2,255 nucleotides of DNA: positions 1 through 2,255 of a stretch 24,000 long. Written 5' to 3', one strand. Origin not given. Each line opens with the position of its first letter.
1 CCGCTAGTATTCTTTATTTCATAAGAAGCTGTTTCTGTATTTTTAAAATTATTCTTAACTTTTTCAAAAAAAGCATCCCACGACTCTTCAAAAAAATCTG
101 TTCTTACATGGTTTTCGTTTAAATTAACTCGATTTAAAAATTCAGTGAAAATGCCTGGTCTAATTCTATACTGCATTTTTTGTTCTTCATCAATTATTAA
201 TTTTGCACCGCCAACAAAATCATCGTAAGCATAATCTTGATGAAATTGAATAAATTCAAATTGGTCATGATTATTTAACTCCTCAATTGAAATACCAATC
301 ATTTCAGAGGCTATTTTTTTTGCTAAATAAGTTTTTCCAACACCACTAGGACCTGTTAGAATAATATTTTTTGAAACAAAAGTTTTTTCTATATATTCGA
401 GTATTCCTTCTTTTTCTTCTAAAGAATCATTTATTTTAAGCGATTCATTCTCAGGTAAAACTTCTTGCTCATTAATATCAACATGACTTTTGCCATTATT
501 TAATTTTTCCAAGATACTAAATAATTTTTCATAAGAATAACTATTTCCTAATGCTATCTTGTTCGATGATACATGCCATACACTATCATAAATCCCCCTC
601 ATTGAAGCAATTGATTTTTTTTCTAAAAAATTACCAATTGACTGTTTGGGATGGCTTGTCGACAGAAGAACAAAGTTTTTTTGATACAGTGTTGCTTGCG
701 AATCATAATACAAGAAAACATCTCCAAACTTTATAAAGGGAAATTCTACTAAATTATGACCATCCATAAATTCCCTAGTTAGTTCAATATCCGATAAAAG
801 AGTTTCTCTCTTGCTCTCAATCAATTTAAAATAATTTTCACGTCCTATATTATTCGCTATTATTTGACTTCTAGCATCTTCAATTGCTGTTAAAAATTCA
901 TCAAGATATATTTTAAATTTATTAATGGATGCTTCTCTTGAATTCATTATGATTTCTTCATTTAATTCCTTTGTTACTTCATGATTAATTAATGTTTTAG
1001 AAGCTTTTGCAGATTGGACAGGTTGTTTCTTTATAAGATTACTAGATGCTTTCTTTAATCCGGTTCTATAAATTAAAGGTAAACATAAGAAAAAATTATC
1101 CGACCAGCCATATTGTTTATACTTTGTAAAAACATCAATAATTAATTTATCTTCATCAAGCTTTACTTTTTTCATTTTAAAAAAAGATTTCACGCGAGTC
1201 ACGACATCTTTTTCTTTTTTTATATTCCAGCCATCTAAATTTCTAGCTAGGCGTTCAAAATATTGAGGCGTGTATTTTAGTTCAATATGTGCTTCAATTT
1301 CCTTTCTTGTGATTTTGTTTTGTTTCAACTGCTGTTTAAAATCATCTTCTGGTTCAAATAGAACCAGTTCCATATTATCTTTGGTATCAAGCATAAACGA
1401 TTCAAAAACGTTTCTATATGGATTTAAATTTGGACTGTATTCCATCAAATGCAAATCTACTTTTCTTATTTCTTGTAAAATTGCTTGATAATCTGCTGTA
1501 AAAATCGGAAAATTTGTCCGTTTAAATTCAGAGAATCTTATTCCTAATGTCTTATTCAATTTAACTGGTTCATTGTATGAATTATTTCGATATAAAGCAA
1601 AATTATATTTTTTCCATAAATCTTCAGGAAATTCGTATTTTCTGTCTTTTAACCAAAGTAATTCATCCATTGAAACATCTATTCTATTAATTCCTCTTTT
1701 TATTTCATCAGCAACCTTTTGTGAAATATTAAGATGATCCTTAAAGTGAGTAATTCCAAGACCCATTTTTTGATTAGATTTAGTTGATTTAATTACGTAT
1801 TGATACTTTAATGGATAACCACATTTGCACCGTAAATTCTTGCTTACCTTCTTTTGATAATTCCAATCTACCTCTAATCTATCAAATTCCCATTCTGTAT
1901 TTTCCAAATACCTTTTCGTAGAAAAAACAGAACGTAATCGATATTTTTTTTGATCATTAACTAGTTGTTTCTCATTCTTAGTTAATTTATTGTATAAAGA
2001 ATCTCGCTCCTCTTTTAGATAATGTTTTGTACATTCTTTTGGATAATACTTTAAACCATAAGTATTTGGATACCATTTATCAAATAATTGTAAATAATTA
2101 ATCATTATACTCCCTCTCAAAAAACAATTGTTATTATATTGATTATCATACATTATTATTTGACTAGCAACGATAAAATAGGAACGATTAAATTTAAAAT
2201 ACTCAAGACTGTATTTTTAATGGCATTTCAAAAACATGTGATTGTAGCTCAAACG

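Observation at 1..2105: ORF missing from the track: McrB-type AAA+ motor fused to an N-terminal region of about 580 aa with no recognisable family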

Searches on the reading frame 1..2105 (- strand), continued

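Call 99: fold_search(model_id=the predicted structure, library=pdb)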
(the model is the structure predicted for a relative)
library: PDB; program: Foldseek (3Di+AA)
matches with E <= 10: 885; with E <= 0.001: 47
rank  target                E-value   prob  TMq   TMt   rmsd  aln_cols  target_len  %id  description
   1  6ut4_A                3.1e-16  1.00  0.32  0.43  15.1       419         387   24  Cryo-EM structure of the asymmetric AAA+ domain hexamer from Thermococcus gammatolerans McrB (released 2020-10-21)
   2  6ut5_C                9.0e-16  1.00  0.31  0.41  14.7       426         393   23  Cryo-EM structure of the Thermococcus gammatolerans McrBC complex (released 2020-10-21)
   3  6ut4_F                9.5e-16  1.00  0.32  0.43  14.7       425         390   23  Cryo-EM structure of the asymmetric AAA+ domain hexamer from Thermococcus gammatolerans McrB (released 2020-10-21)
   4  6ut7_B                1.9e-15  1.00  0.32  0.42  15.2       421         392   22  Fitted model for the tetradecameric assembly of Thermococcus gammatolerans McrB AAA+ hexamers with bound McrC (released 2020-10-21)
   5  6ut5_A                6.3e-15  1.00  0.31  0.42  15.8       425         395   23  Cryo-EM structure of the Thermococcus gammatolerans McrBC complex (released 2020-10-21)
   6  6ut7_D                1.1e-14  1.00  0.33  0.44  15.6       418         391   23  Fitted model for the tetradecameric assembly of Thermococcus gammatolerans McrB AAA+ hexamers with bound McrC (released 2020-10-21)
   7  6ut4_E                2.5e-14  1.00  0.30  0.41  15.2       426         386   23  Cryo-EM structure of the asymmetric AAA+ domain hexamer from Thermococcus gammatolerans McrB (released 2020-10-21)
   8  6ut4_D                3.0e-14  1.00  0.30  0.41  14.7       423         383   22  Cryo-EM structure of the asymmetric AAA+ domain hexamer from Thermococcus gammatolerans McrB (released 2020-10-21)
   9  6ut6_C                3.3e-14  1.00  0.32  0.57   9.8       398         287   21  Cryo-EM structure of the Escherichia coli McrBC complex (released 2020-10-21)
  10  6hz4_E                3.3e-14  1.00  0.31  0.55   9.4       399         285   20  Structure of McrBC without DNA binding domains (one half of the full complex) (released 2019-07-24)
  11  6ut3_E                4.5e-14  1.00  0.31  0.42  15.7       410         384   23  X-ray structure of Thermococcus gammatolerans McrB AAA+ domain hexamer in P21 symmetry (released 2020-10-21)
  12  6ut4_B                5.4e-14  1.00  0.30  0.40  15.4       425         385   22  Cryo-EM structure of the asymmetric AAA+ domain hexamer from Thermococcus gammatolerans McrB (released 2020-10-21)
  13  6ut4_C                9.2e-14  1.00  0.30  0.40  15.0       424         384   22  Cryo-EM structure of the asymmetric AAA+ domain hexamer from Thermococcus gammatolerans McrB (released 2020-10-21)
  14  6hz4_A                1.4e-13  1.00  0.31  0.54  10.2       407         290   21  Structure of McrBC without DNA binding domains (one half of the full complex) (released 2019-07-24)
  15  6ut3_C                1.4e-13  1.00  0.28  0.39  14.7       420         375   21  X-ray structure of Thermococcus gammatolerans McrB AAA+ domain hexamer in P21 symmetry (released 2020-10-21)
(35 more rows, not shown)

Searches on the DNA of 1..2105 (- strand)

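Call 15: search_rna_families(source=L001, start=9400, end=13247, threshold=evalue, max_evalue=1)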
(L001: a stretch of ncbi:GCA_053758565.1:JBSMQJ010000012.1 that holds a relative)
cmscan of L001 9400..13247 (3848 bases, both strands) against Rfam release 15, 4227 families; matches with E-value up to 1: 1.
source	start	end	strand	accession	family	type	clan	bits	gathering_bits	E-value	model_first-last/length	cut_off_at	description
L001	13135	13246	+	RF01405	STnc490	Gene; sRNA;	-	41.9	56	4.6e-06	1-124/124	no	STnc490 Hfq binding RNA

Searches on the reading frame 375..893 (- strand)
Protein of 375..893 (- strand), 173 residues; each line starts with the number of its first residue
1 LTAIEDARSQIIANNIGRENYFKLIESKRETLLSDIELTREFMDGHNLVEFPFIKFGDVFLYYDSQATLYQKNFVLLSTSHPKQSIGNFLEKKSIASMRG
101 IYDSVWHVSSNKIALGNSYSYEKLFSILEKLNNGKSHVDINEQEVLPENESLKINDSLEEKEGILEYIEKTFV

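Call 65: search_solved_structures(query=window:375-893:-, max_evalue=10, show_alignments=3)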
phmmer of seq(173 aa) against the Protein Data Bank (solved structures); distinct sequences matched with E-value up to 10: 0.

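Call 66: search_protein_families(library=pfam, proteins=[window:375-893:-], max_evalue=10)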
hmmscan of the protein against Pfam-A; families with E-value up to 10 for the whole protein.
seq(173 aa): 0 families
